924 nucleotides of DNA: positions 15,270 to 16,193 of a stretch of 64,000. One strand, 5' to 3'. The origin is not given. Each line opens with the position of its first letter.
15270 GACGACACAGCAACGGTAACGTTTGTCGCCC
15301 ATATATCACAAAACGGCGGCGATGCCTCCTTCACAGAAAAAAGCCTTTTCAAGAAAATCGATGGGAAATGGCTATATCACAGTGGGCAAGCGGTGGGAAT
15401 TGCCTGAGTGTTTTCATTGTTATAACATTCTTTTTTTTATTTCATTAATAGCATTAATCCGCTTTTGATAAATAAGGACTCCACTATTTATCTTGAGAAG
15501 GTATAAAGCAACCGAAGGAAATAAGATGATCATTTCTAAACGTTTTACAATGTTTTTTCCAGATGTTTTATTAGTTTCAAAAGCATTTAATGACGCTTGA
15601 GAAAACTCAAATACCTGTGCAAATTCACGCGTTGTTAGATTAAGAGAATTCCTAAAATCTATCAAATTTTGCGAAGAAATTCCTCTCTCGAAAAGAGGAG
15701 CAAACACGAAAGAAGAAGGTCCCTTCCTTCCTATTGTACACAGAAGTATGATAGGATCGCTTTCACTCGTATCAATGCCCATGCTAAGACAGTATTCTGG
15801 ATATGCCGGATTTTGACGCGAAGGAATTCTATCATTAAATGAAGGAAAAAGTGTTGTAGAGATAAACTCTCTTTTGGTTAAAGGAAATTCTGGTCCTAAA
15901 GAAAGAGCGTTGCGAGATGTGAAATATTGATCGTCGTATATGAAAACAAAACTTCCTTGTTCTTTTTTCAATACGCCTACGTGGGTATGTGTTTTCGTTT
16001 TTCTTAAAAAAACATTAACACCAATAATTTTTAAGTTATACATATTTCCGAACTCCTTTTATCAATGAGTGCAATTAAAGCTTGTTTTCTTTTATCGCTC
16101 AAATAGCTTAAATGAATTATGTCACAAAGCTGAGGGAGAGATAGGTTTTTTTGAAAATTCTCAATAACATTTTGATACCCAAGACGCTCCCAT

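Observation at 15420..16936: Permuted two-gene HipA-family kinase module: Zn-ribbon kinase first, then a HipS-like domain fused to an Xre HTH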

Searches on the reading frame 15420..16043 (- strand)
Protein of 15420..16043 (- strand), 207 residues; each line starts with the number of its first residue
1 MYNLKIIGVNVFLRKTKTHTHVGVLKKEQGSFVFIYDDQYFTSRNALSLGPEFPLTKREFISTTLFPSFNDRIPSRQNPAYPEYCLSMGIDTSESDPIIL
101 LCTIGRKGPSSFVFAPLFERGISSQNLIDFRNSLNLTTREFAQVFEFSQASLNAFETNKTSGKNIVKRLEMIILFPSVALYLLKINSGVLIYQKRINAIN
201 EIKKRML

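Call 3: search_protein_families(library=pfam, proteins=[window:15420-16043:-], max_evalue=1)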
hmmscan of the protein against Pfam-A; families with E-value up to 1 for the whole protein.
window:15420-16043:- (207 aa): 2 families
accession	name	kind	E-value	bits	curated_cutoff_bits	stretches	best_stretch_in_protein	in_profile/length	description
PF13657.11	Couple_hipA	-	1.4e-08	35.5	22.5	1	19-109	7-93/99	HipA N-terminal domain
PF16071.10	DUF4812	-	0.13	12.5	25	1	51-84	6-38/65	Domain of unknown function (DUF4812)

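Call 4: search_protein_families(library=ncbifam, proteins=[window:15420-16043:-], max_evalue=1)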
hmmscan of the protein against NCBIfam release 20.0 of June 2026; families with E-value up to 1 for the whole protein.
window:15420-16043:- (207 aa): 3 families
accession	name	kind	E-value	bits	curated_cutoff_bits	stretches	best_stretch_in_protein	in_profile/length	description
TIGR03071.1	couple_hipA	domain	2.3e-06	27.7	27.8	1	19-106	8-92/101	HipA N-terminal domain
TIGR03830.1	CxxCG_CxxCG_HTH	subfamily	0.00099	18.9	61.8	1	122-167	65-110/127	type II TA system antitoxin MqsA family protein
NF041575.1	antitoxPezA_Strep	equivalog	0.044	13.7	290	1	125-161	4-39/158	type II toxin-antitoxin system antitoxin PezA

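Call 5: search_protein_families(library=padloc, proteins=[window:15420-16043:-], max_evalue=1)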
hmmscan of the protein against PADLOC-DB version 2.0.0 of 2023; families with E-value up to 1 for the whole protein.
window:15420-16043:- (207 aa): 6 families
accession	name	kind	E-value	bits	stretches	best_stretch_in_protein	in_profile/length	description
PDLC04347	PDC-M03B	-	1.8e-13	48.7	1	15-114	15-114/245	-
PDLC04348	PDC-M03B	-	9.7e-12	43.1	1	14-107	14-109/248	-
PDLC04352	PDC-M03B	-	2e-09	35.4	1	15-114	16-121/250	-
PDLC04346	PDC-M03B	-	3.6e-07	28.1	1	53-124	7-79/262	-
PDLC04351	PDC-M03B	-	1.9e-05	22.3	1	15-83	16-86/255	-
PDLC04349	PDC-M03B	-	4.6e-05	21.1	1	15-82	18-85/232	-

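Call 7: find_homologous_proteins(query=window:15420-16043:-)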
Query window:15420-16043:- (207 aa): 345 proteins with E <= 0.001 among 471 candidates; the best 120 are listed.
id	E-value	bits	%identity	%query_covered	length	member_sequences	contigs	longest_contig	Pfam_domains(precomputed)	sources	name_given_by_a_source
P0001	6.2e-131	452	100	100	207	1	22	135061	PF13657.12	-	-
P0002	7.9e-84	298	66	99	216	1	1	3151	PF13657.12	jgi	jgi:HipA-like protein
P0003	2.9e-81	290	66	98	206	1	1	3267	PF13657.12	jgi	jgi:HipA-like protein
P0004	4.7e-81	289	64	99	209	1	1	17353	PF13657.12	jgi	jgi:HipA-like protein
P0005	6.7e-81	288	63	99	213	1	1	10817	PF13657.12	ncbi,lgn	ncbi:MAG: HipA N-terminal domain-containing protein [Chlamydiota bacterium]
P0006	8.6e-81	288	63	100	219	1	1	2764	PF13657.12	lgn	-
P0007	1.0e-80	288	63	99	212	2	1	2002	PF13657.12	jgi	jgi:HipA-like protein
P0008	1.8e-80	287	64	99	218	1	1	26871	PF13657.12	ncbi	ncbi:MAG: HipA N-terminal domain-containing protein [Chlamydiota bacterium]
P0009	3.1e-80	286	61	100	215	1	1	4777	PF13657.12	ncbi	-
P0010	3.3e-80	286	63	99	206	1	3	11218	PF13657.12,PF01381.29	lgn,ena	-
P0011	6.8e-80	285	63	98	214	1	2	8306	PF13657.12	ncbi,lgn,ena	-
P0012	7.0e-80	285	63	98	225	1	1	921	PF13657.12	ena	-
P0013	8.2e-80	285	65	98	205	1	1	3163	PF13657.12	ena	-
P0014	1.9e-79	284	63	99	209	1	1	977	PF13657.12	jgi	-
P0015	2.0e-79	284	63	99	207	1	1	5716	PF13657.12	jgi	jgi:HipA-like protein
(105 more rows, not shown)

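Call 17: find_related_loci(query=A1, collection=genome_contigs, flank=6000)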
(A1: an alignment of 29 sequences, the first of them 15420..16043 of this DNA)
Query A1 (207 aa) in genome_contigs; peptide patterns used: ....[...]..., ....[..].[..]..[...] (x = any residue, [..] = any of these).
105 stretches matched a pattern; 73 encode a relative of the query (tblastn E <= 1e-3); 73 distinct loci.
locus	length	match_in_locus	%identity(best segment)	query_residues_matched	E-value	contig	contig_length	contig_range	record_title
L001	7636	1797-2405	63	1-203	6e-87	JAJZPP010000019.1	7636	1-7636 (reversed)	MAG: bacterium isolate SKS1.bin127 NODE_16899_length_7636_cov_1.052071, whole genome shotgun sequence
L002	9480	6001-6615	63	1-205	5e-87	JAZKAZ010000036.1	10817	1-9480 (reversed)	MAG: Chlamydiota bacterium isolate ADI_H3L2_1_122_18_3-bin054_1 ADIH3L21_B054_1_000000000036, whole genome shotgun seque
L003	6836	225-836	64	1-204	7e-87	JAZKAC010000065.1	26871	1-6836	MAG: Chlamydiota bacterium isolate ADI_H3L2_1_122_18_3-bin005_1 ADIH3L21_B005_1_000000000065, whole genome shotgun seque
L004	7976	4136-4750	64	1-205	9e-87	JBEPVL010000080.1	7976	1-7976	MAG: Chlamydiota bacterium isolate 22E.semibin_refined.032 NODE_8756_length_7976_cov_43.629087, whole genome shotgun seq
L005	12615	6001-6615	63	1-205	3e-86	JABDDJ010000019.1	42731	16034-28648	MAG: Chlamydiae bacterium isolate BWMinHeated_Nextera4_MAG4 3300020864.a:Ga0207072_1037, whole genome shotgun sequence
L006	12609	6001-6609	64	1-203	1e-85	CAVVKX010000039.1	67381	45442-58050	MAG: uncultured Parachlamydiaceae bacterium isolate MFD04780.bin.2.26 genome assembly, contig: contig_62500, whole genom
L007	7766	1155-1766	64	1-204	1e-85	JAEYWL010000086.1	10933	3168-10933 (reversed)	MAG: Verrucomicrobia bacterium isolate OH_CBlB_266 k127_604588, whole genome shotgun sequence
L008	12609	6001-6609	62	1-203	6e-85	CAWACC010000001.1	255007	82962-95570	MAG: uncultured Parachlamydiaceae bacterium isolate MFD09286.bin.2.11 genome assembly, contig: contig_100486, whole geno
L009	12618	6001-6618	63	1-206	9e-85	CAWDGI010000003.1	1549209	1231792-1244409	MAG: Parachlamydiales bacterium isolate MFD06092.bin.2.154 genome assembly, contig: contig_18635, whole genome shotgun s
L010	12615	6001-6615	61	1-205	2e-84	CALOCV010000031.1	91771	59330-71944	MAG: Parachlamydiales bacterium isolate LOGT_bin.0193 genome assembly, contig: contig_13856, whole genome shotgun sequen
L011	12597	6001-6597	62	6-204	5e-84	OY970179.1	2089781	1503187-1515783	MAG: uncultured Verrucomicrobiae bacterium isolate MFD05521.bin.c.1 genome assembly, chromosome: 1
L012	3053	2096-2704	63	1-203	1e-84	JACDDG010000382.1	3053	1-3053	MAG: Parachlamydiaceae bacterium isolate MGR_bin328 SD2899_NODE_14058_length_3053_cov_0.890977, whole genome shotgun seq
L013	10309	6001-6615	60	1-205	9e-83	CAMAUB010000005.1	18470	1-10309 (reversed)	MAG: Chlamydia trachomatis isolate MaH-04nov19-12 genome assembly, contig: MaH-04nov19-C7663, whole genome shotgun seque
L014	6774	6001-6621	62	1-207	7e-83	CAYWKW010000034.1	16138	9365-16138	MAG TPA_asm: uncultured bacterium isolate SRP200132_co2_218 genome assembly, contig: NODE_2961_length_16138_cov_11.02891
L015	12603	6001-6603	61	4-204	9e-82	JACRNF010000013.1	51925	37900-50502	MAG: Chlamydiae bacterium isolate NC_groundwater_1928_Pr3_S-0.2um_35_3 scaffold_57459, whole genome shotgun sequence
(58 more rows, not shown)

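Call 20: find_encoding_contigs(protein=window:15420-16043:-, flank=6000, max_places=6)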
Protein window:15420-16043:- (207 aa): 21 contigs read that carry it; 4 places shown.
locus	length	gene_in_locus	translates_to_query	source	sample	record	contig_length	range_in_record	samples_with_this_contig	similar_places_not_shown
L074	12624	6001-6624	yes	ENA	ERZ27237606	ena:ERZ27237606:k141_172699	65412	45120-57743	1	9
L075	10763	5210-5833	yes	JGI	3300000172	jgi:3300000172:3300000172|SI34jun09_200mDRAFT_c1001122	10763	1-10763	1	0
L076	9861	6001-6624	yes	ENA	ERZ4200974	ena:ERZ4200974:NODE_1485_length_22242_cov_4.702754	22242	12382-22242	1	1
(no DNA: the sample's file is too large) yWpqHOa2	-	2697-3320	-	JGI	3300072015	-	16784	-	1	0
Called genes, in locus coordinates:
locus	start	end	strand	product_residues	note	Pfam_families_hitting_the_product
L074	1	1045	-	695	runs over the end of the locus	PF00009:GTP_EFTU, PF22042:EF-G_D2, PF03144:GTP_EFTU_D2, PF14492:EFG_III, PF16658:RF3_C, PF03764:EFG_IV, PF00679:EFG_C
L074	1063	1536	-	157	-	PF00177:Ribosomal_S7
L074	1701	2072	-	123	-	PF00164:Ribosom_S12_S23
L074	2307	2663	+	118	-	-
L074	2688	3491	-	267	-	PF00106:adh_short, PF08659:KR (weak), PF13561:adh_short_C2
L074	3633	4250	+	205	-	PF13521:AAA_28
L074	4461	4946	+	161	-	PF00293:NUDIX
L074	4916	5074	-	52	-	-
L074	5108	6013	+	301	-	PF07804:HipA_C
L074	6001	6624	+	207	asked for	PF13657:Couple_hipA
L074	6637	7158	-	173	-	PF17775:YchJ_M-like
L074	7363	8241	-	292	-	-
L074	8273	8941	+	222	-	PF00702:Hydrolase, PF13419:HAD_2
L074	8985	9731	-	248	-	PF01416:PseudoU_synth_1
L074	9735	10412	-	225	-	PF01128:IspD, PF12804:NTP_transf_3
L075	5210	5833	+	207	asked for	PF13657:Couple_hipA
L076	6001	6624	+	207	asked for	PF13657:Couple_hipA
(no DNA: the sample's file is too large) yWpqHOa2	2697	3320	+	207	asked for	PF13657:Couple_hipA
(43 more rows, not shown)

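Call 22: predict_structure(alignment_id=A1)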
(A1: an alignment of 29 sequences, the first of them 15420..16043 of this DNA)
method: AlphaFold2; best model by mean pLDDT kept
length: 207 residues; sequences in the alignment: 29
mean_pLDDT: 87.7   pTM: 0.67
mean pLDDT of the five models: 87.7, 87.2, 85.9, 85.8, 84.3
residues with pLDDT >= 90: 98; 70-90: 98; 50-70: 10; < 50: 1
segments of 3 or more residues with pLDDT < 50: none
pLDDT, mean of each block of 10 residues (from residue 1): 76 83 92 94 86 91 92 86 83 89 69 85 89 95 94 87 81 92 93 95 92
secondary structure, 60 per line:
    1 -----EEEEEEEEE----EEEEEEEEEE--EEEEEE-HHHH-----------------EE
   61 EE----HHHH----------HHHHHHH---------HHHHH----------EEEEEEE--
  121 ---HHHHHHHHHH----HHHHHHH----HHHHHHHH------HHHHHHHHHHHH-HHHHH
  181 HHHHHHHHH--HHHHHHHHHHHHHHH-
elements in order: E6-14 E19-28 E31-36 H38-41 E59-62 H67-70 H81-87 H97-101 E112-118 H124-133 H138-144 H149-156 H163-174 H176-189 H192-206

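Call 24: search_protein_representatives(alignment_id=A1)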
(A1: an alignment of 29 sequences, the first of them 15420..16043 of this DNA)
Query: 29 sequences, 209 profile positions. Proteins with E-value up to 0.001 (for the whole library): 316; up to 1e-10: 164; up to 1e-30: 105. The best 150 are listed.
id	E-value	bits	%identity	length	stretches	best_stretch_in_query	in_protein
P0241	1.5e-73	262.8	-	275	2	1-186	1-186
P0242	3.5e-68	245.2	-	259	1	3-204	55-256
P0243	3.6e-68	245.2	-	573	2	4-185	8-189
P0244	4.2e-68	245.0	-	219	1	5-207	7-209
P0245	4.9e-68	244.8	-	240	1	3-207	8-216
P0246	1.8e-67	242.9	-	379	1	2-202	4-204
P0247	6.0e-67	241.2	-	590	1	1-206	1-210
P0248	2.2e-66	239.4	-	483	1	7-206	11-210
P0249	4.6e-65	235.1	-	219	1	5-205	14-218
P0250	6.0e-65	234.7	-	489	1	3-195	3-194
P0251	6.1e-65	234.7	-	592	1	4-203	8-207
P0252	7.8e-65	234.3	-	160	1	59-207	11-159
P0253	1.6e-64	233.3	-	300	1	2-196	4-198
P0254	3.5e-63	228.9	-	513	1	3-202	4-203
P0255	4.3e-63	228.6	-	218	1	4-207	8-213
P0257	2.9e-62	225.9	-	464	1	5-202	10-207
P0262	1.2e-60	220.6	-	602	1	5-207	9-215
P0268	2.2e-59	216.5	-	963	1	5-204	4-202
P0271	1.1e-58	214.2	-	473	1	5-207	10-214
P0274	2.1e-57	210.1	-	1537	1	8-206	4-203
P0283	1.3e-55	204.2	-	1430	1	1-204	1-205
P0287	9.3e-54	198.1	-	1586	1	9-195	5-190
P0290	5.1e-53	195.7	-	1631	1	8-206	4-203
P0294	9.0e-51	188.4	-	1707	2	8-134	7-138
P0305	7.3e-49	182.1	-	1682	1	8-196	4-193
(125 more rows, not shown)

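Call 25: search_protein_families(library=pfam, proteins=[P0243, P0247, P0248, P0254, P0268, P0274, P0283, P0290, P0241, P0246], max_evalue=0.001)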
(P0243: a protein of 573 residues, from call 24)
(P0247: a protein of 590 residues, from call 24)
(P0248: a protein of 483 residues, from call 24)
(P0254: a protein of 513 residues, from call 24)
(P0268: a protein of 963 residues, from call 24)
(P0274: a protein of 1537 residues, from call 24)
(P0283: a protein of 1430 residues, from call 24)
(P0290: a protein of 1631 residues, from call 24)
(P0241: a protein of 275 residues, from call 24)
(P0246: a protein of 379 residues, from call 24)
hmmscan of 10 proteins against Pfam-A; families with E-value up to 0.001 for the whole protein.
P0243 (573 aa): 1 family
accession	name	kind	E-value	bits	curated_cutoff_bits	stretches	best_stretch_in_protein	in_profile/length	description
PF13657.11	Couple_hipA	-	4.6e-10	40.3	22.5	1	22-113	6-93/99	HipA N-terminal domain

P0247 (590 aa): 3 families
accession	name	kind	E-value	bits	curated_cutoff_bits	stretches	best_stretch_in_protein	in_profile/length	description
PF13657.11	Couple_hipA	-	4.5e-09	37.1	22.5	1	19-113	7-93/99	HipA N-terminal domain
PF12844.13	HTH_19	-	0.00013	22.2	30.2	1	133-176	6-48/64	Helix-turn-helix domain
PF01381.28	HTH_3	-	0.00016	22.1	23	1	133-174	3-45/55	Helix-turn-helix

P0248 (483 aa): 4 families
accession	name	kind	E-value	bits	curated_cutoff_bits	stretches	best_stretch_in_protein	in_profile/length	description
PF13657.11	Couple_hipA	-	2e-07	31.9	22.5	1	25-112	9-92/99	HipA N-terminal domain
PF01381.28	HTH_3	-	7.2e-07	29.6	23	1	131-176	1-48/55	Helix-turn-helix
PF13560.12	HTH_31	-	8.8e-05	23.2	27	1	131-175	6-53/64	Helix-turn-helix domain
PF15731.11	MqsA_antitoxin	-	0.00019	22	30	1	129-182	72-126/131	Antitoxin component of bacterial toxin-antitoxin system, MqsA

P0254 (513 aa): 1 family
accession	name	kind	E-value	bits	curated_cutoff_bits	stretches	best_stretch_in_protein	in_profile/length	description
PF13657.11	Couple_hipA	-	1.3e-10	42.1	22.5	1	21-110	8-93/99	HipA N-terminal domain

P0268 (963 aa): 2 families
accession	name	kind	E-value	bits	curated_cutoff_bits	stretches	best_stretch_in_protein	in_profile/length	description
PF13657.11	Couple_hipA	-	4.4e-09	37.2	22.5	1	19-108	8-93/99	HipA N-terminal domain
PF01381.28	HTH_3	-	7.4e-05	23.1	23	1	125-158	1-34/55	Helix-turn-helix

P0274 (1537 aa): 1 family
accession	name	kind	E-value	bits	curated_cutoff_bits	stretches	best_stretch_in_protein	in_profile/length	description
PF01381.28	HTH_3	-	2e-06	28.2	23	1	124-157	1-34/55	Helix-turn-helix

P0283 (1430 aa): 3 families
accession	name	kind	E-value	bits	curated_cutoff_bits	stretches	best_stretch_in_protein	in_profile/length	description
PF13657.11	Couple_hipA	-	1.2e-08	35.7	22.5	1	20-108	8-92/99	HipA N-terminal domain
PF13191.12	AAA_16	-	0.00015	22.8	32.6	0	421-464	8-51/167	AAA ATPase domain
PF01381.28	HTH_3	-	0.0003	21.2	23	1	128-172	1-46/55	Helix-turn-helix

P0290 (1631 aa): 3 families
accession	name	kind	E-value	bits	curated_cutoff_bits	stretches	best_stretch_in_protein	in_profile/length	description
PF13657.11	Couple_hipA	-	1.8e-06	28.8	22.5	1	16-104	8-92/99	HipA N-terminal domain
PF13560.12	HTH_31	-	4.7e-05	24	27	1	123-162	5-46/64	Helix-turn-helix domain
PF01381.28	HTH_3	-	5.9e-05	23.5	23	1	124-157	1-34/55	Helix-turn-helix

P0241 (275 aa): 7 families
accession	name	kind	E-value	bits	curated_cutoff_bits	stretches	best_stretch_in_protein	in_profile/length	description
PF13657.11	Couple_hipA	-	1.2e-10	42.2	22.5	1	20-109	8-93/99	HipA N-terminal domain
PF01381.28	HTH_3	-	5.1e-10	39.7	23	1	127-171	1-47/55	Helix-turn-helix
PF13560.12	HTH_31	-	1.5e-09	38.5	27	1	125-160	4-39/64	Helix-turn-helix domain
PF12844.13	HTH_19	-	2.8e-08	34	30.2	1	127-175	4-51/64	Helix-turn-helix domain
PF22495.2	HTH_92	-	1.2e-06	28.1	27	0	128-159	1-32/45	RsaL-like HTH domain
PF13443.12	HTH_26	-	1.5e-05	25.5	22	0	127-167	2-45/63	Cro/C1-type HTH DNA-binding domain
PF15731.11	MqsA_antitoxin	-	4.6e-05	24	30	0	122-177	69-125/131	Antitoxin component of bacterial toxin-antitoxin system, MqsA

P0246 (379 aa): 2 families
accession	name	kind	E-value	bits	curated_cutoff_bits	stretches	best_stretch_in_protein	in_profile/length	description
PF13657.11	Couple_hipA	-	6.6e-10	39.8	22.5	1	21-110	7-92/99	HipA N-terminal domain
PF05168.19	HEPN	-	0.00011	22.8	22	1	225-325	3-104/117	HEPN domain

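Call 26: fold_search(model_id=the predicted structure, library=pdb)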
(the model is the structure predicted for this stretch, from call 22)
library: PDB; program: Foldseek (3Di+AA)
matches with E <= 10: 647; with E <= 0.001: 1
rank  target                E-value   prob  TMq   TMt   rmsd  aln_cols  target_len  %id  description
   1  7vkb_B                2.9e-04  1.00  0.41  0.76   3.0       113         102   15  Crystal structure of the a bacterial kinase complex (released 2022-06-29)
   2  7ab3_B                1.0e-03  1.00  0.42  0.80   2.6       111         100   23  Crystal structure of the Escherichia coli toxin-antitoxin system HipBST (HipT S57A) (released 2022-01-12)
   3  8ezr_A                1.1e-03  1.00  0.42  0.79   2.6       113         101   15  Crystal structure of the HipS(Lp)-HipT(Lp) complex from Legionella pneumophila, native protein (released 2023-09-27)
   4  7czo                  1.5e-03  1.00  0.38  0.69   5.2       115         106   22  N-terminal domain of HipA toxin (released 2021-09-29)
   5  3tpt_A                2.3e-03  1.00  0.40  0.21  13.5       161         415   20  Structure of HipA(D309Q) bound to ADP (released 2012-10-03)
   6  3tpe                  1.1e-02  1.00  0.40  0.21  12.1       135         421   19  The phipa p3121 structure (released 2012-10-03)
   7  3dnt_A                1.1e-02  1.00  0.40  0.21  12.2       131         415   21  structures of MDT proteins (released 2009-01-27)
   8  3dnu                  1.1e-02  1.00  0.40  0.22  12.9       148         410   20  structure of MDT protein (released 2009-01-27)
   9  3tpd                  1.2e-02  1.00  0.41  0.23  11.5       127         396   20  Structure of pHipA, monoclinic form (released 2012-10-03)
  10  3fbr_A                1.4e-02  1.00  0.41  0.21  12.2       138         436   19  structure of HipA-amppnp-peptide (released 2009-02-10)
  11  5j9i_C                1.5e-02  1.00  0.29  0.77   2.2        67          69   19  Crystal structure of the HigA2 antitoxin C-terminal domain (released 2017-04-05)
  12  8a0x_A                1.5e-02  1.00  0.30  0.57  10.0       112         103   17  Crystal structure of the HigB2-HigA2 tetramer in complex with operator DNA (released 2023-05-03)
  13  3tpb                  1.8e-02  1.00  0.41  0.22  11.6       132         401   20  Structure of HipA(S150A) (released 2012-10-03)
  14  3dnv_A                2.3e-02  1.00  0.41  0.22  12.2       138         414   19  MDT Protein (released 2009-01-27)
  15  3hzi_A                2.5e-02  1.00  0.39  0.21  12.7       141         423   20  Structure of mdt protein (released 2009-07-28)
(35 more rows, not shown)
